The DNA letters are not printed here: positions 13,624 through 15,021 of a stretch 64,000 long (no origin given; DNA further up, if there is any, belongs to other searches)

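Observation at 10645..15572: Translationally coupled operon: HAD hydrolase, three paralogous double-GNAT proteins and a C45 Ntn acyltransferase/peptidase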

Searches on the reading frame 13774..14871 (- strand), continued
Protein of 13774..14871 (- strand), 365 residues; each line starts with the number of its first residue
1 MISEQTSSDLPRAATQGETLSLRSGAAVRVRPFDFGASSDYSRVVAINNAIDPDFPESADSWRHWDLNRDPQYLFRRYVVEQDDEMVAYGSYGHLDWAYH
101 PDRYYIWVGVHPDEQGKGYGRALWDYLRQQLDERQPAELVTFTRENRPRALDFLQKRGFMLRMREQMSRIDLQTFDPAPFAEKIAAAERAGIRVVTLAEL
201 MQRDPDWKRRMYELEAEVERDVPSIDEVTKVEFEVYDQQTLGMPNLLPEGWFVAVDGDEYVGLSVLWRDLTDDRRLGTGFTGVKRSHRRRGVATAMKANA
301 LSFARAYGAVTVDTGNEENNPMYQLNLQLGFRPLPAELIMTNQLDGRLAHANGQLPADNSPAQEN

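Call 12: find_encoding_contigs(protein=P0004, flank=10000, max_places=3)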
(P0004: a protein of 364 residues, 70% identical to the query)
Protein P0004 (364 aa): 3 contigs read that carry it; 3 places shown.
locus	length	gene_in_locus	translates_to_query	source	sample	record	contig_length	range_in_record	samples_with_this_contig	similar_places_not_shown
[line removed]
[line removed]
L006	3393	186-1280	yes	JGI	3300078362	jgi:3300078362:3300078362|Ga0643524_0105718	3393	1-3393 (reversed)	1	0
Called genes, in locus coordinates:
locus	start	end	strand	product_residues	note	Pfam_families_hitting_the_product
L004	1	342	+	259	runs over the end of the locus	PF04203:Sortase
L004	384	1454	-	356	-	PF08240:ADH_N, PF00107:ADH_zinc_N, PF13602:ADH_zinc_N_2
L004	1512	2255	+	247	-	PF01325:Fe_dep_repress, PF02742:Fe_dep_repr_C, PF04023:FeoA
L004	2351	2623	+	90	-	-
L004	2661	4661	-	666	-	PF13231:PMT_2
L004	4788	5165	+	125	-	PF00072:Response_reg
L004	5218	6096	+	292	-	PF00583:Acetyltransf_1, PF13508:Acetyltransf_7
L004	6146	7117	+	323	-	PF00291:PALP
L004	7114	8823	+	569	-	PF00389:2-Hacid_dh, PF02826:2-Hacid_dh_C, PF00670:AdoHcyase_NAD (weak)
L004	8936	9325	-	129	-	-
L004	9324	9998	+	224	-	PF00702:Hydrolase, PF13419:HAD_2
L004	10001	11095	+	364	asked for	PF13527:Acetyltransf_9 (faint), PF00583:Acetyltransf_1, PF13673:Acetyltransf_10 (weak), PF13508:Acetyltransf_7, PF08445:FR47 (faint), PF00583:Acetyltransf_1 (weak)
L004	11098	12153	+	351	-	PF00583:Acetyltransf_1, PF13527:Acetyltransf_9 (faint), PF13673:Acetyltransf_10 (weak), PF13508:Acetyltransf_7, PF08445:FR47 (weak), PF00583:Acetyltransf_1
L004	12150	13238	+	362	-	PF03417:AAT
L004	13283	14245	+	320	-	PF13302:Acetyltransf_3 (faint), PF13527:Acetyltransf_9 (faint), PF00583:Acetyltransf_1, PF13673:Acetyltransf_10 (faint), PF13508:Acetyltransf_7, PF08445:FR47 (faint), PF00583:Acetyltransf_1 (weak)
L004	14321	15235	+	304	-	PF00005:ABC_tran, PF13555:AAA_29 (weak), PF13304:AAA_21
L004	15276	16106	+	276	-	PF01061:ABC2_membrane, PF12698:ABC2_membrane_3 (weak)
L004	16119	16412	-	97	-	-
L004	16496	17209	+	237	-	PF01551:Peptidase_M23 (weak)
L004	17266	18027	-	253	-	PF13489:Methyltransf_23, PF08241:Methyltransf_11, PF08242:Methyltransf_12, PF13649:Methyltransf_25, PF13847:Methyltransf_31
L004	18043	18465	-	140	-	-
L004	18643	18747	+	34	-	-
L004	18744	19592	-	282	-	PF03881:Fructosamin_kin, PF01636:APH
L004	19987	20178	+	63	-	PF01165:Ribosomal_S21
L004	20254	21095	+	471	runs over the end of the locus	PF17092:PCB_OB (faint), PF13509:S1_2 (faint), PF00575:S1, PF23459:S1_RRP5 (faint), PF00575:S1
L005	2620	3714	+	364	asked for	PF13527:Acetyltransf_9 (faint), PF00583:Acetyltransf_1, PF13673:Acetyltransf_10 (weak), PF13508:Acetyltransf_7, PF08445:FR47 (faint), PF00583:Acetyltransf_1 (weak)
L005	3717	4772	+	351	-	PF00583:Acetyltransf_1, PF13527:Acetyltransf_9 (faint), PF13673:Acetyltransf_10 (weak), PF13508:Acetyltransf_7, PF08445:FR47 (weak), PF00583:Acetyltransf_1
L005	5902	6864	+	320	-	PF13302:Acetyltransf_3 (faint), PF13527:Acetyltransf_9 (faint), PF00583:Acetyltransf_1, PF13673:Acetyltransf_10 (faint), PF13508:Acetyltransf_7, PF08445:FR47 (faint), PF00583:Acetyltransf_1 (weak)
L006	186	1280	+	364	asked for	PF13527:Acetyltransf_9 (faint), PF00583:Acetyltransf_1, PF13673:Acetyltransf_10 (weak), PF13508:Acetyltransf_7, PF08445:FR47 (faint), PF00583:Acetyltransf_1 (weak)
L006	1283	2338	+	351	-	PF00583:Acetyltransf_1, PF13527:Acetyltransf_9 (faint), PF13673:Acetyltransf_10 (weak), PF13508:Acetyltransf_7, PF08445:FR47 (weak), PF00583:Acetyltransf_1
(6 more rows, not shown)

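Call 13: find_encoding_contigs(protein=P0018, flank=8000, max_places=1)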
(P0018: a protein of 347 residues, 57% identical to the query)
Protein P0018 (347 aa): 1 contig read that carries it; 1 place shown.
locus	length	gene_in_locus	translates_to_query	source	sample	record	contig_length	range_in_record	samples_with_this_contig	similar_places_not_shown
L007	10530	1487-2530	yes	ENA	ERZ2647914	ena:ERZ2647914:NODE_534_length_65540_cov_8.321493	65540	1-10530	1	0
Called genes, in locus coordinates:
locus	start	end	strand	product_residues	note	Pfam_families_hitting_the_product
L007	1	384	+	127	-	?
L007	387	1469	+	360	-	PF13302:Acetyltransf_3 (faint), PF00583:Acetyltransf_1, PF13673:Acetyltransf_10 (faint), PF13508:Acetyltransf_7, PF08445:FR47 (weak), PF00583:Acetyltransf_1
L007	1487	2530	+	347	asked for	PF00583:Acetyltransf_1, PF13527:Acetyltransf_9 (faint), PF13673:Acetyltransf_10 (faint), PF13508:Acetyltransf_7, PF08445:FR47 (faint), PF00583:Acetyltransf_1 (weak)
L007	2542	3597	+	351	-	PF00583:Acetyltransf_1, PF13527:Acetyltransf_9 (faint), PF13673:Acetyltransf_10 (weak), PF13508:Acetyltransf_7, PF08445:FR47 (faint), PF00583:Acetyltransf_1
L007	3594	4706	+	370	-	PF03417:AAT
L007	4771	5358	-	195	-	PF01661:Macro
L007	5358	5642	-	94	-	-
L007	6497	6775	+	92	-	-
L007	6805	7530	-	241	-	PF13489:Methyltransf_23, PF13847:Methyltransf_31, PF08241:Methyltransf_11, PF08242:Methyltransf_12, PF13649:Methyltransf_25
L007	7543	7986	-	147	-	PF02482:Ribosomal_S30AE (weak)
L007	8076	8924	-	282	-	PF03881:Fructosamin_kin, PF01636:APH, PF03109:ABC1 (faint)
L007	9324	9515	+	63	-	PF01165:Ribosomal_S21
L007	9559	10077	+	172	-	PF02559:CarD_TRCF_RID, PF21095:CarD_C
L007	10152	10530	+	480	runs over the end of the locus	PF21710:Spt6_S1 (faint), PF13509:S1_2 (faint), PF00575:S1, PF23459:S1_RRP5 (weak)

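Call 14: find_encoding_contigs(protein=P0010, flank=8000, max_places=1)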
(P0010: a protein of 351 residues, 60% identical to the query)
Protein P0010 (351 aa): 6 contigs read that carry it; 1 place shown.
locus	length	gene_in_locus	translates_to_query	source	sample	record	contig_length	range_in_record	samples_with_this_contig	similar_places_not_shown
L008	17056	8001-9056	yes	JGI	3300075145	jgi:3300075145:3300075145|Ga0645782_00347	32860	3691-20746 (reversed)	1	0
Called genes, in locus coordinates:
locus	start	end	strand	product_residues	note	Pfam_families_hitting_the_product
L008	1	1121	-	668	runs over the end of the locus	PF13231:PMT_2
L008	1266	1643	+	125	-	PF00072:Response_reg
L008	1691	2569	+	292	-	PF00583:Acetyltransf_1, PF13508:Acetyltransf_7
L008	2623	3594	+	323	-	PF00291:PALP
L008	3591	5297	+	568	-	PF00389:2-Hacid_dh, PF02826:2-Hacid_dh_C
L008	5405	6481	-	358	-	-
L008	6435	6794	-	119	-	-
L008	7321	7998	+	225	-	PF00702:Hydrolase, PF13419:HAD_2, PF13242:Hydrolase_like (weak)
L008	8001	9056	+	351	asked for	PF13527:Acetyltransf_9 (weak), PF00583:Acetyltransf_1, PF13673:Acetyltransf_10 (weak), PF13508:Acetyltransf_7, PF08445:FR47 (faint), PF00583:Acetyltransf_1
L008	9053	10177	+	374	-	PF03417:AAT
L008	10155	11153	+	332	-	PF13302:Acetyltransf_3 (faint), PF13527:Acetyltransf_9 (faint), PF00583:Acetyltransf_1, PF13673:Acetyltransf_10 (faint), PF13508:Acetyltransf_7, PF00583:Acetyltransf_1 (weak)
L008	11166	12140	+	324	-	PF13555:AAA_29 (faint), PF00005:ABC_tran, PF13304:AAA_21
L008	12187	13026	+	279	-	-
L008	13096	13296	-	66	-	-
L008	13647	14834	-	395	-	PF07690:MFS_1, PF13347:MFS_2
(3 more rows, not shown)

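Call 15: find_encoding_contigs(protein=P0049, flank=8000, max_places=1)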
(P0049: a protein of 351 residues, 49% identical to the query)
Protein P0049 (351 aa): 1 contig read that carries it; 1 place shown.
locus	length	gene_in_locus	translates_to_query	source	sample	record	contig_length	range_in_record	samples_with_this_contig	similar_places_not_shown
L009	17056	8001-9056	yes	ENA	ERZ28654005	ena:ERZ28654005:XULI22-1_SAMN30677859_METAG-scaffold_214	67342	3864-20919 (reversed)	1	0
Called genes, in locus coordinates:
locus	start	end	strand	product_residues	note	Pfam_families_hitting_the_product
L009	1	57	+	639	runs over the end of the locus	PF13231:PMT_2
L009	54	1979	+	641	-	PF02366:PMT (weak), PF13231:PMT_2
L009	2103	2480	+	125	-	PF00072:Response_reg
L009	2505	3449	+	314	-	PF00583:Acetyltransf_1, PF13673:Acetyltransf_10 (weak), PF13508:Acetyltransf_7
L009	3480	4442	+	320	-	PF00291:PALP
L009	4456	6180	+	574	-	PF00389:2-Hacid_dh, PF02826:2-Hacid_dh_C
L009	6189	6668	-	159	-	PF00254:FKBP_C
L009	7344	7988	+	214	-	PF00702:Hydrolase, PF13419:HAD_2, PF13242:Hydrolase_like (weak)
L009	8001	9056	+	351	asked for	PF00583:Acetyltransf_1, PF13508:Acetyltransf_7, PF13673:Acetyltransf_10 (weak)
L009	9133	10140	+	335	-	PF13302:Acetyltransf_3 (faint), PF00583:Acetyltransf_1 (weak)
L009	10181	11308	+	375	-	PF03417:AAT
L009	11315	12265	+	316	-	PF00005:ABC_tran, PF13555:AAA_29 (faint), PF13304:AAA_21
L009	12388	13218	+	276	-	PF01061:ABC2_membrane, PF12698:ABC2_membrane_3 (weak)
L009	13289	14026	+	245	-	-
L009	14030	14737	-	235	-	PF13489:Methyltransf_23, PF08241:Methyltransf_11, PF08242:Methyltransf_12, PF13649:Methyltransf_25, PF13847:Methyltransf_31 (weak)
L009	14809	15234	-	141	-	PF02482:Ribosomal_S30AE (weak)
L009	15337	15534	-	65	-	-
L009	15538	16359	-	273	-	PF01636:APH, PF03881:Fructosamin_kin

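Call 18: find_related_loci(query=A2, collection=genome_contigs, flank=10000)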
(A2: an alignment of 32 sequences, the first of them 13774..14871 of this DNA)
Query A2 (365 aa) in genome_contigs; peptide patterns used: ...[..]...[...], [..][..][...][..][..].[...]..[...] (x = any residue, [..] = any of these).
577 stretches matched a pattern; 341 encode a relative of the query (tblastn E <= 1e-3); the best 80 are kept; 76 distinct loci.
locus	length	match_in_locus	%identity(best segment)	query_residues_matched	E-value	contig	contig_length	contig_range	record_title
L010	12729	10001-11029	80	1-343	0e+0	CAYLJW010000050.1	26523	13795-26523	MAG TPA_asm: uncultured Ardenticatenaceae bacterium isolate binchicken_co350_185 genome assembly, contig: NODE_2410_leng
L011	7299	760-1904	58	20-349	2e-119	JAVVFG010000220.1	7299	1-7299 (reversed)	MAG: Anaerolineae bacterium isolate TamC13-41 NODE_8550_length_7299_cov_3.870514, whole genome shotgun sequence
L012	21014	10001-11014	50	16-351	3e-113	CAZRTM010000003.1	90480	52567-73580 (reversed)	MAG TPA_asm: uncultured Ardenticatenaceae bacterium isolate SRP263527_co1_253 genome assembly, contig: NODE_140_length_9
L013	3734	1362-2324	52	30-345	2e-106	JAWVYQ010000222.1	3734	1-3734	MAG: Candidatus Promineifilaceae bacterium isolate HN14.bin.7 k141_533236_length_3734_cov_20.5210, whole genome shotgun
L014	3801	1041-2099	47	1-354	6e-105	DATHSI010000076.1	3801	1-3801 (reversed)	MAG TPA_asm: Candidatus Sulfomarinibacteraceae bacterium isolate SMAG_U16047 k141_648858, whole genome shotgun sequence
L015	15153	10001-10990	49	18-346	4e-101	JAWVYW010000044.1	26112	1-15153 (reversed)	MAG: Candidatus Promineifilaceae bacterium isolate HN14.bin.13 k141_1014377_length_26112_cov_12.3031, whole genome shotg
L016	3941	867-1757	51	40-336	2e-100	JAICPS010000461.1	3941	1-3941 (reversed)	MAG: Anaerolineae bacterium isolate TY_FP_2_bin.36 k141_62360_length_3941_cov_11.2234, whole genome shotgun sequence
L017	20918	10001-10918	47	39-344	1e-96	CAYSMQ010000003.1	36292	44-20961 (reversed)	MAG TPA_asm: uncultured Ardenticatenaceae bacterium isolate SRP304980_co1_287 genome assembly, contig: NODE_286_length_3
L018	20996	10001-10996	46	12-343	9e-97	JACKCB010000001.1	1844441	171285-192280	MAG: Ardenticatenaceae bacterium isolate HK-STAS-CHLO-36 HK-STAS-CHLO-36_1, whole genome shotgun sequence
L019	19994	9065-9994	46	30-338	2e-94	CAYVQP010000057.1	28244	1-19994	MAG TPA_asm: uncultured Ardenticatenaceae bacterium isolate SRP173033_co3_129 genome assembly, contig: NODE_1841_length_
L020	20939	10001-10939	43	27-338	1e-91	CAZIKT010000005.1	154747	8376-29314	MAG TPA_asm: uncultured Ardenticatenaceae bacterium isolate SRP329715_co1_364 genome assembly, contig: NODE_95_length_15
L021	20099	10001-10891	47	40-336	2e-89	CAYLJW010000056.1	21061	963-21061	MAG TPA_asm: uncultured Ardenticatenaceae bacterium isolate binchicken_co350_185 genome assembly, contig: NODE_3159_leng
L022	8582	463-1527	42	6-360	2e-88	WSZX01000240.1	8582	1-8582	MAG: Ardenticatenales bacterium isolate GLR113 c_000000041153, whole genome shotgun sequence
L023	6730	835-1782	45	28-344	8e-88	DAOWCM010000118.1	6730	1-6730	MAG TPA_asm: Candidatus Eisenbacteria bacterium isolate CSMAG_1887 CSMAG_1887_k141_761573_length_6730_cov_16.8258, whole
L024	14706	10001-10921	43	30-338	1e-86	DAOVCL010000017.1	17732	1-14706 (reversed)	MAG TPA_asm: Candidatus Zixiibacteriota bacterium isolate CSMAG_1030 CSMAG_1030_k141_3738305_length_17732_cov_11.5333, w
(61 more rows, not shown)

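Call 49: predict_structure(alignment_id=A2)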
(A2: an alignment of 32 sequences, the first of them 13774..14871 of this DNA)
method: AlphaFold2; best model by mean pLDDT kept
length: 365 residues; sequences in the alignment: 32
mean_pLDDT: 90.7   pTM: 0.87
mean pLDDT of the five models: 90.7, 90.4, 90.3, 89.7, 88.6
residues with pLDDT >= 90: 308; 70-90: 23; 50-70: 9; < 50: 25
segments of 3 or more residues with pLDDT < 50: 1-12, 353-365
pLDDT, mean of each block of 10 residues (from residue 1): 39 70 95 97 98 96 95 96 97 95 97 97 97 95 96 97 95 96 95 98 98 95 87 95 97 98 97 93 93 96 98 90 94 97 78 48 36
secondary structure, 60 per line:
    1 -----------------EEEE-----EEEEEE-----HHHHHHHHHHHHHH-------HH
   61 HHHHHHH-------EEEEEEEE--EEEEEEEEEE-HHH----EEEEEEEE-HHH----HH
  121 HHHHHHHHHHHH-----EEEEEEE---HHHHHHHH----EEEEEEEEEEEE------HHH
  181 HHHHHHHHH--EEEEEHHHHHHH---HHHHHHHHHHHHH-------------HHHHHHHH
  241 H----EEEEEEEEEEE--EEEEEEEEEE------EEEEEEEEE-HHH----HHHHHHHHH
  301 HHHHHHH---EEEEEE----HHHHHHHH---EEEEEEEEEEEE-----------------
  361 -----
elements in order: E18-21 E27-32 H38-51 H59-67 E75-82 E85-94 E103-110 H119-132 E138-144 H148-155 E160-171 H178-189 E192-196 H197-203 H207-219 H233-241 E246-256 E259-268 E275-283 H292-307 E311-316 H321-328 E332-343

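Call 54: fold_search(model_id=the predicted structure, library=pdb)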
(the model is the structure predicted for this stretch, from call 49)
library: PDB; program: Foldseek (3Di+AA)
matches with E <= 10: 1277; with E <= 0.001: 686
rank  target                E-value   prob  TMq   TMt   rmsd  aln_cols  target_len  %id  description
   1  7q3a_B                1.7e-18  1.00  0.66  0.71   5.6       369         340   18  Crystal structure of MAB_4324 a tandem repeat GNAT from Mycobacterium abscessus (released 2022-05-04)
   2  7q3a_A                1.6e-17  1.00  0.68  0.73   5.4       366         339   17  Crystal structure of MAB_4324 a tandem repeat GNAT from Mycobacterium abscessus (released 2022-05-04)
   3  2wpw_B                3.7e-17  1.00  0.66  0.74   4.9       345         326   20  Tandem GNAT protein from the clavulanic acid biosynthesis pathway (without AcCoA) (released 2009-12-29)
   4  5kf1_A                6.0e-17  1.00  0.64  0.73   4.0       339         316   12  X-ray structure of a glucosamine N-Acetyltransferase from Clostridium acetobutylicum, apo form, pH 5 (released 2016-07-06)
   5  3tt2                  6.8e-17  1.00  0.61  0.70   4.7       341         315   20  Crystal Structure of GCN5-related N-Acetyltransferase from Sphaerobacter thermophilus (released 2011-10-05)
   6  2wpx_A                9.8e-17  1.00  0.66  0.73   5.1       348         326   18  Tandem GNAT protein from the clavulanic acid biosynthesis pathway (with AcCoA) (released 2009-12-29)
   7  2wpw_C                1.0e-16  1.00  0.67  0.74   4.3       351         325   19  Tandem GNAT protein from the clavulanic acid biosynthesis pathway (without AcCoA) (released 2009-12-29)
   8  5kf2                  6.5e-16  1.00  0.65  0.73   3.9       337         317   12  X-ray structure of a glucosamine N-Acetyltransferase from Clostridium acetobutylicum, apo form, pH 8 (released 2016-07-06)
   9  5kgh_A                6.5e-16  1.00  0.64  0.73   4.0       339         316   12  X-ray structure of a glucosamine N-Acetyltransferase from Clostridium acetobutylicum, mutant Y297F (released 2016-07-06)
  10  2wpw_A                7.4e-16  1.00  0.67  0.74   4.2       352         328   19  Tandem GNAT protein from the clavulanic acid biosynthesis pathway (without AcCoA) (released 2009-12-29)
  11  5kgh_B                1.2e-15  1.00  0.64  0.74   4.1       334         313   12  X-ray structure of a glucosamine N-Acetyltransferase from Clostridium acetobutylicum, mutant Y297F (released 2016-07-06)
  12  5kf1_B                1.3e-15  1.00  0.64  0.74   4.0       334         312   12  X-ray structure of a glucosamine N-Acetyltransferase from Clostridium acetobutylicum, apo form, pH 5 (released 2016-07-06)
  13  1ozp                  2.5e-15  1.00  0.60  0.73   4.8       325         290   14  Crystal Structure of Rv0819 from Mycobacterium tuberculosis MshD-Mycothiol Synthase Acetyl-Coenzyme A Complex. (released 2003-09-09)
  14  5kga_A                3.4e-15  1.00  0.64  0.73   3.8       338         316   12  X-ray structure of a glucosamine N-Acetyltransferase from Clostridium acetobutylicum, mutant D287N, in complex with N- (released 2016-07-06)
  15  4zm6_A                3.4e-15  1.00  0.61  0.29   4.2       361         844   15  A unique GCN5-related glucosamine N-acetyltransferase region exist in the fungal multi-domain GH3 beta-N-acetylglucosa (released 2015-12-09)
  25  3sxn_A                3.9e-12  1.00  0.49  0.45   7.1       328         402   15  Mycobacterium tuberculosis Eis protein initiates modulation of host immune responses by acetylation of DUSP16/MKP-7 (released 2012-05-23)
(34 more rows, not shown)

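Call 64: search_protein_families(library=ncbifam, proteins=[L004:14321-15235:+, L004:15276-16106:+], max_evalue=0.00001)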
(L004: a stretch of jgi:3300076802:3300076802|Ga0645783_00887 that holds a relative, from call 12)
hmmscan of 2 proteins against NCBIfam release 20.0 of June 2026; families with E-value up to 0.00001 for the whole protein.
L004:14321-15235:+ (304 aa): 188 families (the best 25 are shown)
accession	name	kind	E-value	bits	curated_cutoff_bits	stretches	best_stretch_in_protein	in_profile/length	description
TIGR01188.1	drrA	subfamily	6.5e-74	248.9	312.45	1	64-274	6-214/302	daunorubicin resistance ABC transporter, ATP-binding protein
NF033858.1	ABC2_perm_RbbA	equivalog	8.5e-54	182.8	1050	1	65-292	280-501/909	ribosome-associated ATPase/putative transporter RbbA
TIGR03522.1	GldA_ABC_ATP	equivalog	2.3e-48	165.2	402.6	1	65-273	16-221/301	gliding motility-associated ABC transporter ATP-binding subunit GldA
TIGR03864.1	PQQ_ABC_ATP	hypoth_equivalog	2e-47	161.7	302.25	1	64-292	14-236/236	ABC transporter, ATP-binding subunit, PQQ-dependent alcohol dehydrogenase system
NF010059.0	PRK13536.1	equivalog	5.4e-47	160.2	549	1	64-271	56-261/342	nodulation factor ABC transporter ATP-binding protein NodI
TIGR04521.1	ECF_ATPase_2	equivalog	1.2e-46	159.1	330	1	63-295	17-260/279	energy-coupling factor transporter ATPase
TIGR01186.1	proV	subfamily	2.5e-46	158.4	326.6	1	63-281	5-226/363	betaine/proline/choline family ABC transporter ATP-binding protein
TIGR03265.1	PhnT2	equivalog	5.7e-46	157.4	457.7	1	63-271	16-222/353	putative 2-aminoethylphosphonate ABC transporter ATP-binding protein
TIGR01288.1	nodI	equivalog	2.5e-45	154.8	424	1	64-271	17-222/303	nodulation factor ABC transporter ATP-binding protein NodI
NF010060.0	PRK13537.1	equivalog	3.5e-45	154.2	521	1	64-271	28-233/314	nodulation factor ABC transporter ATP-binding protein NodI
TIGR00968.1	3a0106s01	subfamily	8.1e-44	149.9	342.75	1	63-272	12-219/237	sulfate ABC transporter ATP-binding protein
NF006987.0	PRK09452.1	equivalog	2.9e-43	148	482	1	64-278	30-241/378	spermidine/putrescine ABC transporter ATP-binding protein PotA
TIGR01187.1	potA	subfamily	3.1e-41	141.5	355.6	1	82-278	1-194/325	polyamine ABC transporter ATP-binding protein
TIGR04520.1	ECF_ATPase_1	equivalog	3.6e-41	141.4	315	1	62-271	13-223/269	energy-coupling factor transporter ATPase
NF043075.1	MMSYN1_0197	equivalog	2e-40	138.8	550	1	65-279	16-227/341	spermidine/putrescine ABC transporter ATP-binding protein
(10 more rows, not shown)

L004:15276-16106:+ (276 aa): 3 families
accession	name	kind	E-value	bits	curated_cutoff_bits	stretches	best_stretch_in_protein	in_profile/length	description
NF011648.0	PRK15066.1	subfamily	1.2e-10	41.4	225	1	17-234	16-225/257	ABC transporter permease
TIGR01247.1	drrB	subfamily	6.8e-08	32.5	223.05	1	67-252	48-229/236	daunorubicin resistance ABC transporter membrane protein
TIGR03062.1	pip_yhgE_Cterm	subfamily_domain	2e-06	27.5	102.2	1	118-259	66-203/208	YhgE/Pip family protein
